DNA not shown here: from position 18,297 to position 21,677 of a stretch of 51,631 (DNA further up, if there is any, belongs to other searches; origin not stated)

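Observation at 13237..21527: Five-gene operon encoding only large, exported, cysteine-rich proteins with no recognisable domains, sited between ssb and dnaE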

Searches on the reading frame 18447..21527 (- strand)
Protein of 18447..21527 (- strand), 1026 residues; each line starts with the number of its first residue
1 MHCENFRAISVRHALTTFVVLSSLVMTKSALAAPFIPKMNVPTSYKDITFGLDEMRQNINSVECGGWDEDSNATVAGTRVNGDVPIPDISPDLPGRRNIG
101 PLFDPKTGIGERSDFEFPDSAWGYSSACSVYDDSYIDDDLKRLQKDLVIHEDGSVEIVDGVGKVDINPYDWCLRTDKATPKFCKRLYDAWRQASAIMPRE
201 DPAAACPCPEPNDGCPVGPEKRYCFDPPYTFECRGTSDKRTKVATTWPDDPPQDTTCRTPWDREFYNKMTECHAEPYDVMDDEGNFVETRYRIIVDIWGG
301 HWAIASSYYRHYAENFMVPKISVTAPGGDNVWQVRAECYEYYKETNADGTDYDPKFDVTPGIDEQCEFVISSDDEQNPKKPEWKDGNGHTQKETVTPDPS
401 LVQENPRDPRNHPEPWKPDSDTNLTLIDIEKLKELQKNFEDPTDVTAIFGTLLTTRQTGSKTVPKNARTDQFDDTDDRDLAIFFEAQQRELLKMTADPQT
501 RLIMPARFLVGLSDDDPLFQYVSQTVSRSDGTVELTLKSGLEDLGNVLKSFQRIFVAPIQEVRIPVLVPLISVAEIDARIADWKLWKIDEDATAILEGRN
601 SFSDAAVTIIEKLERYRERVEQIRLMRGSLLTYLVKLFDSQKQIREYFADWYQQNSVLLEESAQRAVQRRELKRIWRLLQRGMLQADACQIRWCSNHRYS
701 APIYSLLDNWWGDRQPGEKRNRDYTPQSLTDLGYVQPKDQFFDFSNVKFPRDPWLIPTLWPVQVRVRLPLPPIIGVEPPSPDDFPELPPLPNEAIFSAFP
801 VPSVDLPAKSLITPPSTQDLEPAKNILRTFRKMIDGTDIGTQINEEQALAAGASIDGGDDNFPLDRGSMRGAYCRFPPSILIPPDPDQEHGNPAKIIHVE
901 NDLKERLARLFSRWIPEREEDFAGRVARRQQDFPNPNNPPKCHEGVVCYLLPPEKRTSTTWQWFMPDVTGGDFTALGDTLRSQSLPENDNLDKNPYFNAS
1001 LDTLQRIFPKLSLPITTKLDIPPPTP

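Call 3: search_protein_families(library=pfam, proteins=[window:18447-21527:-], max_evalue=1)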
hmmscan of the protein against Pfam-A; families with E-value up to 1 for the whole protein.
window:18447-21527:- (1026 aa): 0 families

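Call 4: search_protein_families(library=ncbifam, proteins=[window:18447-21527:-], max_evalue=1)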
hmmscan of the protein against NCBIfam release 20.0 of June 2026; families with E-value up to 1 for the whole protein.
window:18447-21527:- (1026 aa): 0 families

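Call 9: search_solved_structures(query=window:18447-21527:-, max_evalue=10)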
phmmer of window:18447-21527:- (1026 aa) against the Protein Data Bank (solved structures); distinct sequences matched with E-value up to 10: 5.
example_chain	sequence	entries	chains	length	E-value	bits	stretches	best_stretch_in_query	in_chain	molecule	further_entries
2fh5_A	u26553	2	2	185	0.12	13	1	598-719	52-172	Signal recognition particle receptor alpha subunit | Signal recognition particle receptor alpha subunit (SR a)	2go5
7obq_y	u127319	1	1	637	1.4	9.4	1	598-719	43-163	SRP receptor subunit alpha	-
6frk_y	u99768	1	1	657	1.5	9.4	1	598-719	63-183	SRP receptor alpha subunit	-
5l3q_B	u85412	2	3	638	2.9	8.4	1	598-719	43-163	Signal recognition particle receptor subunit alpha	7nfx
8gel_A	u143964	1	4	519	6.9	7.2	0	592-669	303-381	sC4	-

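Call 12: search_protein_families(library=phrogs, proteins=[window:18447-21527:-], max_evalue=1)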
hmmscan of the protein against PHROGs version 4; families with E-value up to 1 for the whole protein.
window:18447-21527:- (1026 aa): 0 families

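Call 13: find_encoding_contigs(protein=window:18447-21527:-, flank=10000, max_places=6)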
Protein window:18447-21527:- (1026 aa): no gene with exactly this product is on record in the collection.

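Call 14: find_homologous_proteins(query=window:18447-21527:-)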
Query window:18447-21527:- (1026 aa): 42 proteins with E <= 0.001 among 7936 candidates.
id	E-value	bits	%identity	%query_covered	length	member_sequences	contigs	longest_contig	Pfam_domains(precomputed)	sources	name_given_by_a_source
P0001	0.0e+0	2427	100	100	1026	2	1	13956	-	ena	-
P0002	0.0e+0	1869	76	99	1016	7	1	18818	-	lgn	-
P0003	0.0e+0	1759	73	99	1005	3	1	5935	-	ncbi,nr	ncbi:MAG: hypothetical protein KBA40_02220 [Candidatus Peribacteraceae bacterium]|nr:hypothetical pr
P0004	0.0e+0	1562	65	99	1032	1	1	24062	-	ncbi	-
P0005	0.0e+0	1497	65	99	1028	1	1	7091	-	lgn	-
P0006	0.0e+0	1324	61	92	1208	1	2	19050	-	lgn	-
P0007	0.0e+0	1300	57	99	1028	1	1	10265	-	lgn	-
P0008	0.0e+0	1296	57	99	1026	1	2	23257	-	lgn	-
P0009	0.0e+0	1258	57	98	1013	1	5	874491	-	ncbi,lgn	-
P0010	0.0e+0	1234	56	98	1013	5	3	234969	-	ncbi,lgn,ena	-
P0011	0.0e+0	1233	58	99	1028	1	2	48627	-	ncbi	-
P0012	0.0e+0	1208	57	99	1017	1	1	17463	-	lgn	-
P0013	0.0e+0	1188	60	92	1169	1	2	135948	-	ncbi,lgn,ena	-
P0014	0.0e+0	1174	53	99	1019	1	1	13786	-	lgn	-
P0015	0.0e+0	1105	51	97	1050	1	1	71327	-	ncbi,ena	-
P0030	2.7e-285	967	46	98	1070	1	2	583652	-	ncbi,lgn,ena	-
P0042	1.2e-183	631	38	91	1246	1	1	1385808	-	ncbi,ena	-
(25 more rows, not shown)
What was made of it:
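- Tried and rejected: An exact-sequence lookup of A in the assembly index returned nothing (call 13), although the same sequence is present as cluster P0001 (call 14).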

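Call 15: find_encoding_contigs(protein=P0042, flank=10000, max_places=2)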
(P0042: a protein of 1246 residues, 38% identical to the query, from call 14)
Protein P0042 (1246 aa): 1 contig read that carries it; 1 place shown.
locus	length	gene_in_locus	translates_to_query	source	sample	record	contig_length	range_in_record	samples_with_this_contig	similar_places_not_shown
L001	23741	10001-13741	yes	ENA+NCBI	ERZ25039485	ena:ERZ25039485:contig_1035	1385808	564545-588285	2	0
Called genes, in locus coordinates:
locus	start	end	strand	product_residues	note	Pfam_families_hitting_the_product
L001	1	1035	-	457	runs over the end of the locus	PF00275:EPSP_synthase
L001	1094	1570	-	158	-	PF01252:Peptidase_A8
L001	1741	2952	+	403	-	PF01098:FTSW_RODA_SPOVE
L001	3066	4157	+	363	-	PF03033:Glyco_transf_28, PF04101:Glyco_tran_28_C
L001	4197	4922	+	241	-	PF00160:Pro_isomerase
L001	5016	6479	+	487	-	PF00749:tRNA-synt_1c, PF19269:Anticodon_2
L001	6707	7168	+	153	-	-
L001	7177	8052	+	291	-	PF01565:FAD_binding_4, PF02873:MurB_C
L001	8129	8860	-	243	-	-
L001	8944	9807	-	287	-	PF00436:SSB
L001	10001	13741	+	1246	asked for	-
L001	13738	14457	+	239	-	-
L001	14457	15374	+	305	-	-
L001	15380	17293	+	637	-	-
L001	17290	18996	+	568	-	-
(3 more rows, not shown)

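Call 16: find_encoding_contigs(protein=P0030, flank=10000, max_places=2)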
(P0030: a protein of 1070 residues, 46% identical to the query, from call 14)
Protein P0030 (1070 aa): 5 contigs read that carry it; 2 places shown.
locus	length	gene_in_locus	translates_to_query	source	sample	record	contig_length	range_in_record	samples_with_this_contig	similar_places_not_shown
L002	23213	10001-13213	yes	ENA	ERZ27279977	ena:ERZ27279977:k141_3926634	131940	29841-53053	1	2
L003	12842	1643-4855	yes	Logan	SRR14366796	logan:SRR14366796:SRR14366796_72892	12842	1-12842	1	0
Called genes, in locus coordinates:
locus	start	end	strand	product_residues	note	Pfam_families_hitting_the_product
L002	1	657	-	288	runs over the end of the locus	PF01565:FAD_binding_4, PF02873:MurB_C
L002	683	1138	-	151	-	-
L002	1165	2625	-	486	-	PF00749:tRNA-synt_1c, PF19269:Anticodon_2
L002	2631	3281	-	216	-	PF00160:Pro_isomerase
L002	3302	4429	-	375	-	PF03033:Glyco_transf_28, PF13579:Glyco_trans_4_4 (weak), PF04101:Glyco_tran_28_C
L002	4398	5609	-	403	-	PF01098:FTSW_RODA_SPOVE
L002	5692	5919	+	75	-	-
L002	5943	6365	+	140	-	PF01252:Peptidase_A8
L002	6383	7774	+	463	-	PF00275:EPSP_synthase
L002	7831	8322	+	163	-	-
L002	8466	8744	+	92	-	-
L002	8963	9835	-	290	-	PF00436:SSB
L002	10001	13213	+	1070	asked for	-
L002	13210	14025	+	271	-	-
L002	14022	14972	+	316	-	-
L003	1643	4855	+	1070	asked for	-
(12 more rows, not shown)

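Call 17: find_encoding_contigs(protein=P0009, flank=10000, max_places=2)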
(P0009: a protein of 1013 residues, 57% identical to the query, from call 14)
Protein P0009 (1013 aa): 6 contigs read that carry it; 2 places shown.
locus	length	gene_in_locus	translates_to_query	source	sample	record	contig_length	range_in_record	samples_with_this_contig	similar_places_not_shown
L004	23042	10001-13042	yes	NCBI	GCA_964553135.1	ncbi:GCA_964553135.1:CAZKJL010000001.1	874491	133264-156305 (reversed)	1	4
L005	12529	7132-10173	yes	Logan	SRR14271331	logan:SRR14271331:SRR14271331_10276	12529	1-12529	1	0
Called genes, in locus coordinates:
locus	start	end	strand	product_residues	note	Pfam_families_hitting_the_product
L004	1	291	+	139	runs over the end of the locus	PF01475:FUR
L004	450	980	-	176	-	-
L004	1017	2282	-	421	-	PF00275:EPSP_synthase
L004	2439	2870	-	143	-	PF01252:Peptidase_A8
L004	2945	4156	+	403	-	PF01098:FTSW_RODA_SPOVE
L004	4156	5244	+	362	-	PF03033:Glyco_transf_28, PF04101:Glyco_tran_28_C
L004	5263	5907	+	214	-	PF00160:Pro_isomerase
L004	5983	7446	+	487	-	PF00749:tRNA-synt_1c, PF19269:Anticodon_2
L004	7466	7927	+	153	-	-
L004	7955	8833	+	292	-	PF01565:FAD_binding_4, PF02873:MurB_C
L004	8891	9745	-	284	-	PF00436:SSB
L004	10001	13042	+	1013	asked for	-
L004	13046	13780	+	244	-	-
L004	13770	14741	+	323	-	-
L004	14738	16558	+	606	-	-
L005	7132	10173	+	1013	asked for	-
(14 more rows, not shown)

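Call 20: find_related_loci(query=A1, collection=genome_contigs, flank=10000)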
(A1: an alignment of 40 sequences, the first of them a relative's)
Query A1 (1026 aa) in genome_contigs; peptide patterns used: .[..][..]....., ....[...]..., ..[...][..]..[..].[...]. (x = any residue, [..] = any of these).
112 stretches matched a pattern; 36 encode a relative of the query (tblastn E <= 1e-3); 32 distinct loci.
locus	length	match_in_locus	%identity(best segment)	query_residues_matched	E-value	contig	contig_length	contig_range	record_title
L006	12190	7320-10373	77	9-1026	0e+0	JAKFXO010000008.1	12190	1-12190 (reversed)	MAG: Candidatus Peribacterales bacterium isolate ND3_Bin_28 ND3_0001126, whole genome shotgun sequence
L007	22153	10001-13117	64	4-1026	0e+0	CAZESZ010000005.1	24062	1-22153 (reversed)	MAG TPA_asm: uncultured Candidatus Peribacteria bacterium isolate SRP192515_co1_140 genome assembly, contig: NODE_1913_l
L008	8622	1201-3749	73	5-1026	0e+0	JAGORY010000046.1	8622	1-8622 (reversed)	MAG: Candidatus Peribacteraceae bacterium isolate Gw_Eff_bin_294 Gw_Eff_22830_length_8622_cov_22.682284, whole genome sh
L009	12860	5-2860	62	87-1026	0e+0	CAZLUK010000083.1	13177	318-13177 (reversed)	MAG TPA_asm: uncultured Candidatus Peribacteria bacterium isolate binchicken_co203_97 genome assembly, contig: k141_2791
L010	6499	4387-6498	78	9-712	0e+0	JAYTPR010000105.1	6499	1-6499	MAG: Candidatus Peribacterales bacterium isolate GFS_4442 GFS_4442_104, whole genome shotgun sequence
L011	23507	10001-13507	60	8-1022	0e+0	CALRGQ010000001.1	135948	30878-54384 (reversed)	MAG: Candidatus Peribacteria bacterium isolate AH-03may19-31 genome assembly, contig: AH-03may19-C71, whole genome shotg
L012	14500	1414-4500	51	25-1020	0e+0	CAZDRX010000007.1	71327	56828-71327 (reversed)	MAG TPA_asm: uncultured Candidatus Peribacteria bacterium isolate SRP178908_co1_56 genome assembly, contig: NODE_181_len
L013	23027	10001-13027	56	7-1015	0e+0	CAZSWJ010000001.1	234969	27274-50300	MAG TPA_asm: uncultured Candidatus Peribacteria bacterium isolate SRP150892_co2_42 genome assembly, contig: NODE_31_leng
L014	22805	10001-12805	50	30-1019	0e+0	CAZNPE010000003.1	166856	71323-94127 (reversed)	MAG TPA_asm: uncultured Candidatus Peribacteria bacterium isolate SRP342105_co1_493 genome assembly, contig: NODE_97_len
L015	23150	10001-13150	46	11-1019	0e+0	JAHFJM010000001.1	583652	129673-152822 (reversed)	MAG: Candidatus Peribacteria bacterium isolate nzgw386 NODE_7_length_583653_cov_11.942416, whole genome shotgun sequence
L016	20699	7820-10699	52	30-1015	0e+0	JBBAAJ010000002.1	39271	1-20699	MAG: Candidatus Peribacteraceae bacterium isolate SO_2017_GW3_39 scaffold_715_c1_OW296A_2017, whole genome shotgun seque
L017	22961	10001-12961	47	30-1019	0e+0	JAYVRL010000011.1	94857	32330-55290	MAG: Candidatus Peribacteria bacterium isolate GL73_DN_concoct_161 GL73_DN_concoct_161_10, whole genome shotgun sequence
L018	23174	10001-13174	45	3-1019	0e+0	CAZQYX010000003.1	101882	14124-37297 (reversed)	MAG TPA_asm: uncultured Candidatus Peribacteria bacterium isolate ERP113451_co3_227 genome assembly, contig: NODE_62_len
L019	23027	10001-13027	57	7-1015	0e+0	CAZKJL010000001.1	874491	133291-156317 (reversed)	MAG TPA_asm: uncultured Candidatus Peribacteria bacterium isolate SRP292972_co1_59 genome assembly, contig: NODE_6_lengt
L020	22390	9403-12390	48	12-1019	0e+0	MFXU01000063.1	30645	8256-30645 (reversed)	MAG: Candidatus Peribacteria bacterium RIFCSPHIGHO2_02_FULL_51_15 rifcsphigho2_02_scaffold_9700, whole genome shotgun se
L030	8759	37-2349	41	215-1026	0e+0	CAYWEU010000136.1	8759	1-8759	MAG TPA_asm: uncultured Candidatus Peribacteria bacterium isolate binchicken_co203_150 genome assembly, contig: k141_267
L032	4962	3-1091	72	681-1026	3e-168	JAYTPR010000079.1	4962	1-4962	MAG: Candidatus Peribacterales bacterium isolate GFS_4442 GFS_4442_78, whole genome shotgun sequence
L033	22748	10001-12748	35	21-1026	4e-163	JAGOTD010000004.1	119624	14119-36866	MAG: Candidatus Peribacteraceae bacterium isolate Gw_Eff_bin_374 Gw_Eff_167_length_119624_cov_17.649640, whole genome sh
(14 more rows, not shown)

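Call 38: search_protein_representatives(alignment_id=A1)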
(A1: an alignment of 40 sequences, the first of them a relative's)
Query: 40 sequences, 1015 profile positions. Proteins with E-value up to 0.001 (for the whole library): 212; up to 1e-10: 195; up to 1e-30: 144. The best 150 are listed.
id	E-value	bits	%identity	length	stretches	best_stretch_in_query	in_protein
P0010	0.0e+00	1531.0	-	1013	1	1-1010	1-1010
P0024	0.0e+00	1481.1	-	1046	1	1-1012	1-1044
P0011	0.0e+00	1451.5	-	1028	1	3-1013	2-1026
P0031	0.0e+00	1433.8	-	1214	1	1-1011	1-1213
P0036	0.0e+00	1384.6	-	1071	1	1-1013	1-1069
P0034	0.0e+00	1376.5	-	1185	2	196-1011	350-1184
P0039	0.0e+00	1279.7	-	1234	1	18-1013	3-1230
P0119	0.0e+00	1271.9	-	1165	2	1-830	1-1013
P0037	0.0e+00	1251.3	-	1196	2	1-826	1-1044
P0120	0.0e+00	1186.5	-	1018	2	3-830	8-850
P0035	0.0e+00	1168.0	-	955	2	163-1012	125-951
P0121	0.0e+00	1165.3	-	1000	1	4-1012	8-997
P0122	0.0e+00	1121.6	-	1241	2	7-825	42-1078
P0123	0.0e+00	1107.0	-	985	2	6-821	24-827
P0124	2.1e-295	999.0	-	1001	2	6-826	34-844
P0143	1.2e-85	304.7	-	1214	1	9-1012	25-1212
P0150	7.8e-71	255.6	-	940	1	82-1014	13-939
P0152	4.8e-69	249.7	-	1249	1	29-941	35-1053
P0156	4.0e-66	240.0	-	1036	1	8-1011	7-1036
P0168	7.5e-61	222.5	-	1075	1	9-828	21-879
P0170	2.5e-60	220.8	-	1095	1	51-977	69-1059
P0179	7.5e-56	206.0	-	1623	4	284-801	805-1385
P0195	3.4e-50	187.2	-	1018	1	44-1012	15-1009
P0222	1.9e-41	158.3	-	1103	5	461-715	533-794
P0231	4.0e-39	150.6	-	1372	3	457-914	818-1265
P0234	7.2e-38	146.4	-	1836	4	523-822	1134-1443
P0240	5.7e-36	140.2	-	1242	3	239-786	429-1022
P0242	1.3e-35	139.0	-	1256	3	454-800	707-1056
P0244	2.2e-34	134.9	-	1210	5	463-709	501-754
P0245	1.9e-33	131.8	-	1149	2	299-787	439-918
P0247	4.1e-33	130.7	-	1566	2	284-868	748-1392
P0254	1.7e-30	122.1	-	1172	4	240-705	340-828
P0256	7.0e-30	120.0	-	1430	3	230-822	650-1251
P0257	1.1e-29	119.3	-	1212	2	297-833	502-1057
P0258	3.4e-29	117.7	-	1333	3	296-706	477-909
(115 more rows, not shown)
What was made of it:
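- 18447..21527 (-): Gene A, 1026 aa. Signal peptide (ALA|AP near residue 32). Beta-rich Cys-bearing N-terminal domain (about 90-380). Disordered acidic/Pro-rich linker (387-470). Alpha/beta region. An 89-residue helix (603-691). Pro-rich stretch, then a helical C-terminus. A profile search finds 212 representatives (call 38).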

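Call 39: list_cluster_members(proteins=[P0143, P0150, P0152, P0156, P0168, P0179, P0195, P0234, P0247, P0170])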
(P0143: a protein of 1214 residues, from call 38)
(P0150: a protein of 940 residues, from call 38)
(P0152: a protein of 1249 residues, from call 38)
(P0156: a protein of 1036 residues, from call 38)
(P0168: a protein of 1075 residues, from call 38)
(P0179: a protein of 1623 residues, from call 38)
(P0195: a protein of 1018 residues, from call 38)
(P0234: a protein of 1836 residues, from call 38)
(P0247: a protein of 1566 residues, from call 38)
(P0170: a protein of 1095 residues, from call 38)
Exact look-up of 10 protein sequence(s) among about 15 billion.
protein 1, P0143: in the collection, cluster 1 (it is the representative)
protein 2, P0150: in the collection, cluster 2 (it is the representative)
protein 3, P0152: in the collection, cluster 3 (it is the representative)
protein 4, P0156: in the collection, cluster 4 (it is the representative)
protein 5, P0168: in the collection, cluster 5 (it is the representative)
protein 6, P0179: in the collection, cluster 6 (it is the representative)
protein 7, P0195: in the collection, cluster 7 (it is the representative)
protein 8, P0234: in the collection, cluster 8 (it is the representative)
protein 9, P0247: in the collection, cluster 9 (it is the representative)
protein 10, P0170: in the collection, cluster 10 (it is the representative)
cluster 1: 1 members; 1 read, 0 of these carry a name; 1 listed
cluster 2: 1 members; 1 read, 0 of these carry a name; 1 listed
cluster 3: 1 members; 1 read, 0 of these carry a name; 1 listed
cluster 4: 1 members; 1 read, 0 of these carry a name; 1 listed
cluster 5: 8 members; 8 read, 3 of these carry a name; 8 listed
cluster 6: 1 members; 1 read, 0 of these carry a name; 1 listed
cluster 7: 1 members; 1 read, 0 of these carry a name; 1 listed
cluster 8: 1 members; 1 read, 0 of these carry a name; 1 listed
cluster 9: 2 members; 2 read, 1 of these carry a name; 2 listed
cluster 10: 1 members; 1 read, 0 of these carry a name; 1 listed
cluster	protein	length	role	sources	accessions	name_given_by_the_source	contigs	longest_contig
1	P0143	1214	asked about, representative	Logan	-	-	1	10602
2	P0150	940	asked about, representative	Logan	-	-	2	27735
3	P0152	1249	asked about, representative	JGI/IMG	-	-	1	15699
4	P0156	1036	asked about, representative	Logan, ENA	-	-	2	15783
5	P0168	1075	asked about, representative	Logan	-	-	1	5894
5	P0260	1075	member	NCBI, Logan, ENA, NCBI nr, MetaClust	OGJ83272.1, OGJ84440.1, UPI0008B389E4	hypothetical protein A3J91_02065 [Candidatus Peribacteria bacterium RIFOXYC2_FULL_58_10] | MAG: hypothetical protein A3J91_02065 [Candidatus Peribacteria bacterium ... | status=active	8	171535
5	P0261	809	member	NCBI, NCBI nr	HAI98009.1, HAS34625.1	TPA: hypothetical protein DCL30_00500 [Candidatus Peribacteria bacterium] | hypothetical protein [Candidatus Peribacteria bacterium]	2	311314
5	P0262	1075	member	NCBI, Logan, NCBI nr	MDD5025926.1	MAG: hypothetical protein PHH13_00960 [Candidatus Peribacteraceae bacterium] | hypothetical protein [Candidatus Peribacteraceae bacterium]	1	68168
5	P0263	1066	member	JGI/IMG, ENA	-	-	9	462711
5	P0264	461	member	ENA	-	-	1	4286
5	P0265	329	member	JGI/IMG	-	-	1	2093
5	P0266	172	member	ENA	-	-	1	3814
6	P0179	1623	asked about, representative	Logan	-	-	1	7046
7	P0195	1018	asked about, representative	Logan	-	-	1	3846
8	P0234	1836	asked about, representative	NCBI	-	-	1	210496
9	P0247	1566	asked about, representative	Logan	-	-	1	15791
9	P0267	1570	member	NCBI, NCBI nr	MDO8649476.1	MAG: hypothetical protein Q7R81_06890 [Candidatus Peregrinibacteria bacterium] | hypothetical protein [Candidatus Peregrinibacteria bacterium]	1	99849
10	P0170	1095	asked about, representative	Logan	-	-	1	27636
